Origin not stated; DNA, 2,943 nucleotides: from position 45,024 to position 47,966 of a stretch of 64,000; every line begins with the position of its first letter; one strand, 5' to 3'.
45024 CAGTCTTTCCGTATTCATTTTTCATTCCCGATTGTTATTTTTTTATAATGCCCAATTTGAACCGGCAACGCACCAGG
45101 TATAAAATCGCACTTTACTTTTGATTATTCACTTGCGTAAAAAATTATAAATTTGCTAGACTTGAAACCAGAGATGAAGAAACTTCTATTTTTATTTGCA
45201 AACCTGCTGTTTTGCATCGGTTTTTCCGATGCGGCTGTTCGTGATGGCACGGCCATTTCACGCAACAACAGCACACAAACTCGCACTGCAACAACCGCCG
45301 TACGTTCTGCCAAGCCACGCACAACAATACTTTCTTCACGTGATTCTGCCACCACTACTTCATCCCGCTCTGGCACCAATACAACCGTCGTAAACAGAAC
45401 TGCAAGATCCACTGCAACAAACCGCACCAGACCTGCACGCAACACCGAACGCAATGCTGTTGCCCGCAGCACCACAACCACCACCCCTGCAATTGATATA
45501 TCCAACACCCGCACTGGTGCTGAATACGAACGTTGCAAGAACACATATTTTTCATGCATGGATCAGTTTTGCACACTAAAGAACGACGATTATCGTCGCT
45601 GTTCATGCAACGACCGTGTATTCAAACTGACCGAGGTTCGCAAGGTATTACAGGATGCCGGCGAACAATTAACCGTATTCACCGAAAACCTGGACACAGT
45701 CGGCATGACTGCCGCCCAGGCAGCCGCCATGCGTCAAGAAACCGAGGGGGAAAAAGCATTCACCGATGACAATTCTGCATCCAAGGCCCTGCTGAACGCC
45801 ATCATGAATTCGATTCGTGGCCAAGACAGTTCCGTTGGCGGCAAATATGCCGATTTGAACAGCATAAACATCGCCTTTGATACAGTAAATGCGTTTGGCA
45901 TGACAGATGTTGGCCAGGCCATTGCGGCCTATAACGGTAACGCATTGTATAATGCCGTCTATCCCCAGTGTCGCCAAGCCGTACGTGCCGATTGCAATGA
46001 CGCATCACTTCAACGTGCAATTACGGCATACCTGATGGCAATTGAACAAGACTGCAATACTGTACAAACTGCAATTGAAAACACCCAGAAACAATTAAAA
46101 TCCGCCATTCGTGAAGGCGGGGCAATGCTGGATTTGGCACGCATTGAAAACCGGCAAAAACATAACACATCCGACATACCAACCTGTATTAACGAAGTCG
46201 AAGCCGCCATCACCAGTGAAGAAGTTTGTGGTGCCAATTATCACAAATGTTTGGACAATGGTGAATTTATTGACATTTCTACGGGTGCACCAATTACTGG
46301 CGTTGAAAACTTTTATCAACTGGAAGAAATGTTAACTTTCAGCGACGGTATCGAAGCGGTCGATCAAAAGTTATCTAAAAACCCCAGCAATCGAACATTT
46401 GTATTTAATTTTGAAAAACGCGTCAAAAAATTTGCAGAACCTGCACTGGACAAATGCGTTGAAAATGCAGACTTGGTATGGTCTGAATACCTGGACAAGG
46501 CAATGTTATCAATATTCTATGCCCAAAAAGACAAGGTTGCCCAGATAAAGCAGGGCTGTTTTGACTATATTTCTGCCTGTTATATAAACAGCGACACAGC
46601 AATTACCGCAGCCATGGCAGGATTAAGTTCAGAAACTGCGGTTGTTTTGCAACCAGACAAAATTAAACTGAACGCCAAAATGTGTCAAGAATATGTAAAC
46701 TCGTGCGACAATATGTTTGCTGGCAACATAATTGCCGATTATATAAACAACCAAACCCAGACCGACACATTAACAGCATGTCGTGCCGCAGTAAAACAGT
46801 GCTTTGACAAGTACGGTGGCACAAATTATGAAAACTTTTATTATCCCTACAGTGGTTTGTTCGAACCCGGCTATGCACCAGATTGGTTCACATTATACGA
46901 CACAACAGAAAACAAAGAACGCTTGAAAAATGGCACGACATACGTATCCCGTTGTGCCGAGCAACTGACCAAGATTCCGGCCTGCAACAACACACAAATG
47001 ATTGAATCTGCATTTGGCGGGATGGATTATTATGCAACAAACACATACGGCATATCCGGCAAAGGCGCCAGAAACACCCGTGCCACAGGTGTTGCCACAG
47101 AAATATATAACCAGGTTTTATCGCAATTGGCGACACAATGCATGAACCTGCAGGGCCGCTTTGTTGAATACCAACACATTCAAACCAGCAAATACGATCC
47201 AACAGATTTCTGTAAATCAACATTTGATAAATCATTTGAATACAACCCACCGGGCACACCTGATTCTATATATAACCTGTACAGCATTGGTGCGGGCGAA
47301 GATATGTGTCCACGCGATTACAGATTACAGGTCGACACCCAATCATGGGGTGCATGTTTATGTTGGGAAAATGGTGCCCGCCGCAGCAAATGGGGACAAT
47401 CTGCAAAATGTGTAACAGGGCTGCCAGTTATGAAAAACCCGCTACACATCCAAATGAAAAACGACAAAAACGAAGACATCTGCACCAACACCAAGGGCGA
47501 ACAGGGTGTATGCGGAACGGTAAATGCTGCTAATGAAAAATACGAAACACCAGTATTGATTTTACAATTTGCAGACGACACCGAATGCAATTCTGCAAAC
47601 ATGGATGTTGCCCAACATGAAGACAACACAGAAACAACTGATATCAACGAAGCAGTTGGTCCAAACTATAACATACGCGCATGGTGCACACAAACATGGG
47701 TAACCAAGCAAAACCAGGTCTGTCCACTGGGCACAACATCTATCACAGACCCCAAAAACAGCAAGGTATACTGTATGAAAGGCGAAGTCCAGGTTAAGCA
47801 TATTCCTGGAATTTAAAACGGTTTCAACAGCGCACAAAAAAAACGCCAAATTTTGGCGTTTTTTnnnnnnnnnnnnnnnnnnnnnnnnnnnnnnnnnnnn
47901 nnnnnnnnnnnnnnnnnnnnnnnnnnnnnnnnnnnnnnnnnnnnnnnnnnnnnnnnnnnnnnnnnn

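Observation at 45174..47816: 880-aa secreted protein with disordered Thr/Arg-rich N-terminal region and a >40-Cys domain of unknown family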

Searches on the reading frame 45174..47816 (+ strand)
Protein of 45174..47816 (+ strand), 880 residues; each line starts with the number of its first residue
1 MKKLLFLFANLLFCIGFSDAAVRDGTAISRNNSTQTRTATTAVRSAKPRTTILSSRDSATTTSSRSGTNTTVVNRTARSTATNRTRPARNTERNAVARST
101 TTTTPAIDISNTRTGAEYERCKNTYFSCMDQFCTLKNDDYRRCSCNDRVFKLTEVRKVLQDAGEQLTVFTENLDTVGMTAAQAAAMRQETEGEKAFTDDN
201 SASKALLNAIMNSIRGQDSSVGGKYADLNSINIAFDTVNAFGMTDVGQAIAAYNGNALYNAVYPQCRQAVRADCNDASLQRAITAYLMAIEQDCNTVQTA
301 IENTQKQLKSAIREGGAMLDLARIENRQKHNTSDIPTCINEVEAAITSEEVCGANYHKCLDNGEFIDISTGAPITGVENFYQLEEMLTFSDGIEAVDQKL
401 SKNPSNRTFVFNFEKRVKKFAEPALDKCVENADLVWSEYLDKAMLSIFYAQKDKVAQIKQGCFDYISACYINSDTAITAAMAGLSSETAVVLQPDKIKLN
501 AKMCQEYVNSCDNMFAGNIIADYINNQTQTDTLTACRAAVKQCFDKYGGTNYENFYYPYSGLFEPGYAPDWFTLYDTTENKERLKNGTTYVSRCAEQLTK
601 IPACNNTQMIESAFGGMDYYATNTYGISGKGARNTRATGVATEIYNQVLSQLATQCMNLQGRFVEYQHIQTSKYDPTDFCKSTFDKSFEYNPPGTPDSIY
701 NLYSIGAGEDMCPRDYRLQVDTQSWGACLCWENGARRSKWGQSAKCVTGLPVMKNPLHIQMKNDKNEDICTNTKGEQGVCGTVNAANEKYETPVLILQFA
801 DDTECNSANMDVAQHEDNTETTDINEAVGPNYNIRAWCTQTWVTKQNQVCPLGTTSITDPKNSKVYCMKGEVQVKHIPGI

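Call 5: search_protein_families(library=pfam, proteins=[window:45174-47816:+], max_evalue=0.01)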
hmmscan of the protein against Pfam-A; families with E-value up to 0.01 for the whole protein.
window:45174-47816:+ (880 aa): 0 families

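Call 6: search_protein_families(library=ncbifam, proteins=[window:45174-47816:+], max_evalue=0.01)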
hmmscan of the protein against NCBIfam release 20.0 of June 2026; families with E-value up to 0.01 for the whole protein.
window:45174-47816:+ (880 aa): 0 families

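Call 7: search_solved_structures(query=window:45174-47816:+, max_evalue=1)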
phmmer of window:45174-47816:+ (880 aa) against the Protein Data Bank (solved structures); distinct sequences matched with E-value up to 1: 1.
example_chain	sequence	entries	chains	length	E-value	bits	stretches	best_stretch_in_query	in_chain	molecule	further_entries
8oyx_A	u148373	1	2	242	0.008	17.6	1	300-430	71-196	De novo designed soluble GPCR-like protein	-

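Call 8: find_homologous_proteins(query=window:45174-47816:+, max_evalue=0.001)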
Query window:45174-47816:+ (880 aa): 896 proteins with E <= 0.001 among 8000 candidates; the best 120 are listed.
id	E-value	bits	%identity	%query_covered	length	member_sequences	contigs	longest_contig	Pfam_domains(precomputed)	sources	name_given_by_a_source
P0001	0.0e+0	1744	100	85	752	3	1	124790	-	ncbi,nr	ncbi:MAG: hypothetical protein E7011_01625 [Alphaproteobacteria bacterium]|nr:hypothetical protein [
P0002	0.0e+0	1229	66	98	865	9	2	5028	-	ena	-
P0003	0.0e+0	1181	72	85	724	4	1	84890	-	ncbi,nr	ncbi:MAG: hypothetical protein IKW57_00275 [Alphaproteobacteria bacterium]|nr:hypothetical protein [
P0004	0.0e+0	1162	59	99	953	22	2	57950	-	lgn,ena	-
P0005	0.0e+0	1162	62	98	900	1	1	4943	-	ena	-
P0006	0.0e+0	1152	60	99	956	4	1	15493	-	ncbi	-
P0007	0.0e+0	1125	67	85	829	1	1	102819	-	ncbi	-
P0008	0.0e+0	1118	67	85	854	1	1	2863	-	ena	-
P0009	0.0e+0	1112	65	85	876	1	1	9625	-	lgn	-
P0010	0.0e+0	1111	66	85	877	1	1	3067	-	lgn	-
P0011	0.0e+0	1110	59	100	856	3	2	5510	-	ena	-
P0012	0.0e+0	1110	66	85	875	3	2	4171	-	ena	-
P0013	0.0e+0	1108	58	100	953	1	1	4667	-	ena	-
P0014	0.0e+0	1105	65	85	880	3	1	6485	-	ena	-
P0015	0.0e+0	1104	66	85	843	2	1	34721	-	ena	-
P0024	0.0e+0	1098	58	100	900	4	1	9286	-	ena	-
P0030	0.0e+0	1095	57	100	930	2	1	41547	-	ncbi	-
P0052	0.0e+0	1047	59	97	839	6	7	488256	-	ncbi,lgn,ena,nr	ncbi:MAG: hypothetical protein J6R52_02615 [Alphaproteobacteria bacterium]|nr:hypothetical protein [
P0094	2.1e-297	1007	54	99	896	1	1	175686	-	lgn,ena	-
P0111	2.2e-295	1000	63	71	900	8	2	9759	-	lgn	-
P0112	3.8e-295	1000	62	85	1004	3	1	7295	-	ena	-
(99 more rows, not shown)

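Call 14: find_encoding_contigs(protein=P0052, flank=8000, max_places=3)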
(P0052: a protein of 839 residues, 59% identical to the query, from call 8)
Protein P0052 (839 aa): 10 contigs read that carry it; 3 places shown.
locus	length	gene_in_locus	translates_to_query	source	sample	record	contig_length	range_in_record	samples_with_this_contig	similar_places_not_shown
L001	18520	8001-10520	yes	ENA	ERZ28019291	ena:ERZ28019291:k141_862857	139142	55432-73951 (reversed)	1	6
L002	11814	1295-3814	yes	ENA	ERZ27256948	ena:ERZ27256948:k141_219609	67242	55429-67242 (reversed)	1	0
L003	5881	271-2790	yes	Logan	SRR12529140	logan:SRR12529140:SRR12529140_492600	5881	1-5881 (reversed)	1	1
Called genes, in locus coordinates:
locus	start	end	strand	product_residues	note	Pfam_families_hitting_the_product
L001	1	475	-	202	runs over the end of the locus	PF07750:GcrA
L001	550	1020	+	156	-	PF01478:Peptidase_A24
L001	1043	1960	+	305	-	-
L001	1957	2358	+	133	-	-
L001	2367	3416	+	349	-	-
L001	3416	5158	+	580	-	-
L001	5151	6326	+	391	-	-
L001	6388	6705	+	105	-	-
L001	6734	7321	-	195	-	-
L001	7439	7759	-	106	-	-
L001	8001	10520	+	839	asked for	-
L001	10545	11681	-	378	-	PF02684:LpxB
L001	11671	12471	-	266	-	PF00132:Hexapep (weak), PF25084:LbH_EIF2B (faint), PF25087:GMPPB_C, PF00132:Hexapep, PF13720:Acetyltransf_11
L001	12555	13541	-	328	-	-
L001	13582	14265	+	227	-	PF05175:MTS, PF01728:FtsJ (faint), PF08241:Methyltransf_11, PF08242:Methyltransf_12 (weak), PF13649:Methyltransf_25, PF13847:Methyltransf_31, PF01170:UPF0020 (weak)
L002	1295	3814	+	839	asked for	-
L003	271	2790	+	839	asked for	-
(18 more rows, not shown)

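Call 15: find_encoding_contigs(protein=P0094, flank=8000, max_places=2)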
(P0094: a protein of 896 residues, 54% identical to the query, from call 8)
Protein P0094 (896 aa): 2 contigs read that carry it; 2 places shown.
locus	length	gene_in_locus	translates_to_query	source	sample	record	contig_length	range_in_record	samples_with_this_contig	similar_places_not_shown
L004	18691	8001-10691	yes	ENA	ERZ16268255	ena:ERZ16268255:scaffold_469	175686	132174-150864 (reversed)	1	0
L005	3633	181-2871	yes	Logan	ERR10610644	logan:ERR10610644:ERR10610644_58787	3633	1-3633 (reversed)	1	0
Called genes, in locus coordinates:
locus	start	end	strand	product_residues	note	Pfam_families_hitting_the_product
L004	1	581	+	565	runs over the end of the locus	-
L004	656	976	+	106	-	-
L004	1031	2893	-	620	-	-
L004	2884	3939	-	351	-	-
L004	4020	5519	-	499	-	-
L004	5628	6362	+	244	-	PF01026:TatD_DNase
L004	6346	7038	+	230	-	PF00899:ThiF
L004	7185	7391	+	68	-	PF04070:DUF378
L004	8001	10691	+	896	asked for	-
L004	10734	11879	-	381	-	PF02684:LpxB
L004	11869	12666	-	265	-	PF25084:LbH_EIF2B (faint), PF25087:GMPPB_C, PF00132:Hexapep, PF13720:Acetyltransf_11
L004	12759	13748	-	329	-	-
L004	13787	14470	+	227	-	PF05175:MTS, PF07669:Eco57I (weak), PF13847:Methyltransf_31, PF08241:Methyltransf_11 (weak), PF08242:Methyltransf_12 (weak), PF13649:Methyltransf_25, PF01170:UPF0020 (weak)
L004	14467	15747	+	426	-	PF01551:Peptidase_M23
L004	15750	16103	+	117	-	PF04519:Bactofilin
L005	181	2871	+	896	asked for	-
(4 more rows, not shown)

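Call 22: predict_structure(alignment_id=A1)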
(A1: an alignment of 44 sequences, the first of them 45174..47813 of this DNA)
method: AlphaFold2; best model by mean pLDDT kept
length: 880 residues; sequences in the alignment: 44
mean_pLDDT: 64.3   pTM: 0.47
mean pLDDT of the five models: 64.3, 62.3, 59.3, 56.8, 54.3
residues with pLDDT >= 90: 111; 70-90: 294; 50-70: 229; < 50: 246
segments of 3 or more residues with pLDDT < 50: 16-113, 173-179, 181-259, 484-499, 771-791, 821-823
pLDDT, mean of each block of 10 residues (from residue 1): 65 47 29 27 27 26 23 23 26 24 28 53 67 54 50 56 56 48 46 34 40 38 32 26 30 45 58 60 60 61 63 58 50 73 80 76 73 70 79 76 84 85 80 85 85 79 65 51 46 37 65 67 66 82 89 90 88 80 59 88 85 89 74 80 94 94 91 91 89 79 89 90 93 92 92 67 56 42 42 63 88 67 63 88 88 83 82 80
secondary structure, 60 per line:
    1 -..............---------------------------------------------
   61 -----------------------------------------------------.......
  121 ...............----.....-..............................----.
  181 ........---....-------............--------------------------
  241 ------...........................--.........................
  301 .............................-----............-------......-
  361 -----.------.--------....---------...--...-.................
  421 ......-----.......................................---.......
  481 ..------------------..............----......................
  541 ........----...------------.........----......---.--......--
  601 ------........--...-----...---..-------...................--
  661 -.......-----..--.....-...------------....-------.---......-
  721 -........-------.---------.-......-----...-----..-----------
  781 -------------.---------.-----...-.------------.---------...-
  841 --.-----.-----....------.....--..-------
elements in order (helices of 4 or more, strands of 3 or more residues): H2-15 H114-135 H140-144 H146-175 H180-188 H192-195 H203-214 H247-273 H276-329 H335-346 H354-359 H382-385 H404-426 H432-470 H474-482 H501-514 H519-548 H568-572 E573-576 H581-586 H593-598 H607-614 E617-619 E625-627 H640-658 E662-665 E678-682 H699-702 H714-719 H722-725 E726-729 E749-754 E760-762 E810-812 E837-839 E855-858 E865-869

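Call 28: search_protein_representatives(alignment_id=A1)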
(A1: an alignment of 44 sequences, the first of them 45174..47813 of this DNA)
Query: 44 sequences, 858 profile positions. Proteins with E-value up to 0.001 (for the whole library): 777; up to 1e-10: 564; up to 1e-30: 290. The best 150 are listed.
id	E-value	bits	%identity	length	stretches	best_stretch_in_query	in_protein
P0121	0.0e+00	1144.5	-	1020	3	1-627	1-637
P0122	0.0e+00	1099.3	-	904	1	11-830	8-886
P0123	0.0e+00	1089.5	-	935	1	1-832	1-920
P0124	0.0e+00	1059.9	-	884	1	1-834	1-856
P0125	3.0e-288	975.4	-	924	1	38-777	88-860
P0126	1.6e-277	939.9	-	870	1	1-777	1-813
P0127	6.0e-267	904.9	-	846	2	13-623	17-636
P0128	2.6e-256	869.7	-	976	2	5-628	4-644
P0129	9.2e-245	831.5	-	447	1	132-563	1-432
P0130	3.1e-240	816.5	-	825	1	106-777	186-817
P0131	1.9e-239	813.9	-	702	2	1-697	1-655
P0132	2.9e-225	767.0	-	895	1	20-843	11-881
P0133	3.3e-223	760.2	-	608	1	293-820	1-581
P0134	5.4e-221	752.9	-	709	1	251-833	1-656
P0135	7.2e-221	752.4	-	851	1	2-723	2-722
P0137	7.2e-217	739.2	-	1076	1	18-758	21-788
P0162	5.2e-89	316.2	-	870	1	12-520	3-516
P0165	5.6e-88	312.8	-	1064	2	19-696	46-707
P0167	2.0e-84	301.0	-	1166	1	1-520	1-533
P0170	4.1e-84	300.0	-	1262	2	15-639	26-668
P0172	5.3e-82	293.0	-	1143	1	58-566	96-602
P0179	1.2e-79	285.2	-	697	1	1-565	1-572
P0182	1.4e-78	281.7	-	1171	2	17-628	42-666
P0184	1.4e-77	278.4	-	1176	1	18-534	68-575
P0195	1.6e-75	271.6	-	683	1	1-540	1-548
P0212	1.4e-72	261.9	-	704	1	5-539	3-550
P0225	5.9e-71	256.5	-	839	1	6-558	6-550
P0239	8.1e-70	252.7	-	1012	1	1-547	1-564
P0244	5.5e-69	249.9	-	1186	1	22-547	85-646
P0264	2.0e-66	241.5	-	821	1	19-655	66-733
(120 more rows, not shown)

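Call 29: search_protein_families(library=pfam, proteins=[P0167, P0170, P0172, P0182, P0184, P0244, P0165, P0137], max_evalue=0.01)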
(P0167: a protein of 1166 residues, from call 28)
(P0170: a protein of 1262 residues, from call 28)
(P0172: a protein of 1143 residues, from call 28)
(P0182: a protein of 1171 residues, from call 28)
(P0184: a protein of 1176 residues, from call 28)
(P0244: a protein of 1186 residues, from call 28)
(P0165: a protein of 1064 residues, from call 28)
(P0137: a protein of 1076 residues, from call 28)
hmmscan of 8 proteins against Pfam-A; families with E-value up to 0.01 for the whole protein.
P0167 (1166 aa): 1 family
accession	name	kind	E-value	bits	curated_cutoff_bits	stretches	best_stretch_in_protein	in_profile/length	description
PF24634.1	DUF7631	-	0.00025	21.9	27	0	827-841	3-17/50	Domain of unknown function (DUF7631)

P0170 (1262 aa): 0 families

P0172 (1143 aa): 0 families

P0182 (1171 aa): 0 families

P0184 (1176 aa): 0 families

P0244 (1186 aa): 0 families

P0165 (1064 aa): 0 families

P0137 (1076 aa): 0 families

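Call 34: find_related_loci(query=A1, collection=genome_contigs, flank=6000)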
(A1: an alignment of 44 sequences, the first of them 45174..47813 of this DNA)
Query A1 (880 aa) in genome_contigs; peptide patterns used: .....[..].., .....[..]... (x = any residue, [..] = any of these).
424 stretches matched a pattern; 292 encode a relative of the query (tblastn E <= 1e-3); the best 80 are kept; 80 distinct loci.
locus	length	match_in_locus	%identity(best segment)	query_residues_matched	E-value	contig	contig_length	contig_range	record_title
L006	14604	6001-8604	68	1-880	0e+0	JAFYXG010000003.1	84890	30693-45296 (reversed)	MAG: Alphaproteobacteria bacterium isolate RGIG7505 Water_buffalos_Colon.Co__c256520, whole genome shotgun sequence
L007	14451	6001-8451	66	1-865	0e+0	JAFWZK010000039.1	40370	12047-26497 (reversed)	MAG: Alphaproteobacteria bacterium isolate RGIG6210 Sheep_Rectum-2__c640492, whole genome shotgun sequence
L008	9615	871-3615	60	1-853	0e+0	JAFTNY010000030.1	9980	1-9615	MAG: Alphaproteobacteria bacterium isolate RGIG3991 Roe_deer_Cecum-4__c194128, whole genome shotgun sequence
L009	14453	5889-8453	59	1-878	0e+0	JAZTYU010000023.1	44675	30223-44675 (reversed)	MAG: Candidatus Enterousia sp. isolate T1900045325_YK20190014.MAGScoT_cleanbin_000039 SGB_6437_k141_1460412, whole genom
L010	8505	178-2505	65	1-752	0e+0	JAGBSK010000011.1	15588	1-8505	MAG: Alphaproteobacteria bacterium isolate RGIG9404 Yak_Cecum-1__c164417, whole genome shotgun sequence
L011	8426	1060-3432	65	1-751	0e+0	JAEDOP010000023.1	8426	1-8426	MAG: Alphaproteobacteria bacterium isolate MAG321 NODE_7102_length_8426_cov_4.484530, whole genome shotgun sequence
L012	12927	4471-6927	63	1-780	0e+0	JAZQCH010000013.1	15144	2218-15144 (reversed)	MAG: Candidatus Enterousia sp. isolate T1900044638_TS20190104.MAGScoT_cleanbin_000052 SGB_1211_k141_2077824, whole genom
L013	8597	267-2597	65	1-752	0e+0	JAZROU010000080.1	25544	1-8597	MAG: Candidatus Enterousia sp. isolate T1900045388_YK20190078.MAGScoT_cleanbin_000020 SGB_6918_k141_4021034, whole genom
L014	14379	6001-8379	64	1-751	0e+0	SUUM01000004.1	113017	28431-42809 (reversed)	MAG: Alphaproteobacteria bacterium isolate SIG46 NODE_939_length_113017_cov_6.702277, whole genome shotgun sequence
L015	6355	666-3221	60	1-852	0e+0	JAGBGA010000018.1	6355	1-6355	MAG: Alphaproteobacteria bacterium isolate RGIG9085 Water_deer_Rectum.Co__c233545, whole genome shotgun sequence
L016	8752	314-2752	59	1-856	0e+0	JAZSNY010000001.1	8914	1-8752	MAG: Candidatus Enterousia sp. isolate T1900044549_TS20190015.MAGScoT_cleanbin_000102 SGB_200_k141_3298554, whole genome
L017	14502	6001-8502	57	1-867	0e+0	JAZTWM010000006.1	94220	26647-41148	MAG: Candidatus Enterousia sp. isolate T1900045333_YK20190022.MAGScoT_cleanbin_000042 SGB_6555_k141_405882, whole genome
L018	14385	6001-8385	60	1-852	0e+0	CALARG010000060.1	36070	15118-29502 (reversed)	MAG TPA_asm: uncultured Alphaproteobacteria bacterium isolate SRR6425825_bin.15_CONCOCT_v1.1_MAG genome assembly, contig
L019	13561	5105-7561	60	1-755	0e+0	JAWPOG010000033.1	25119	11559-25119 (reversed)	MAG: Alphaproteobacteria bacterium isolate KV104-158 k141_370447, whole genome shotgun sequence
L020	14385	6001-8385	59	1-854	0e+0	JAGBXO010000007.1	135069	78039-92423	MAG: Alphaproteobacteria bacterium isolate RGIG9538 Yak_Colon-2__c481989, whole genome shotgun sequence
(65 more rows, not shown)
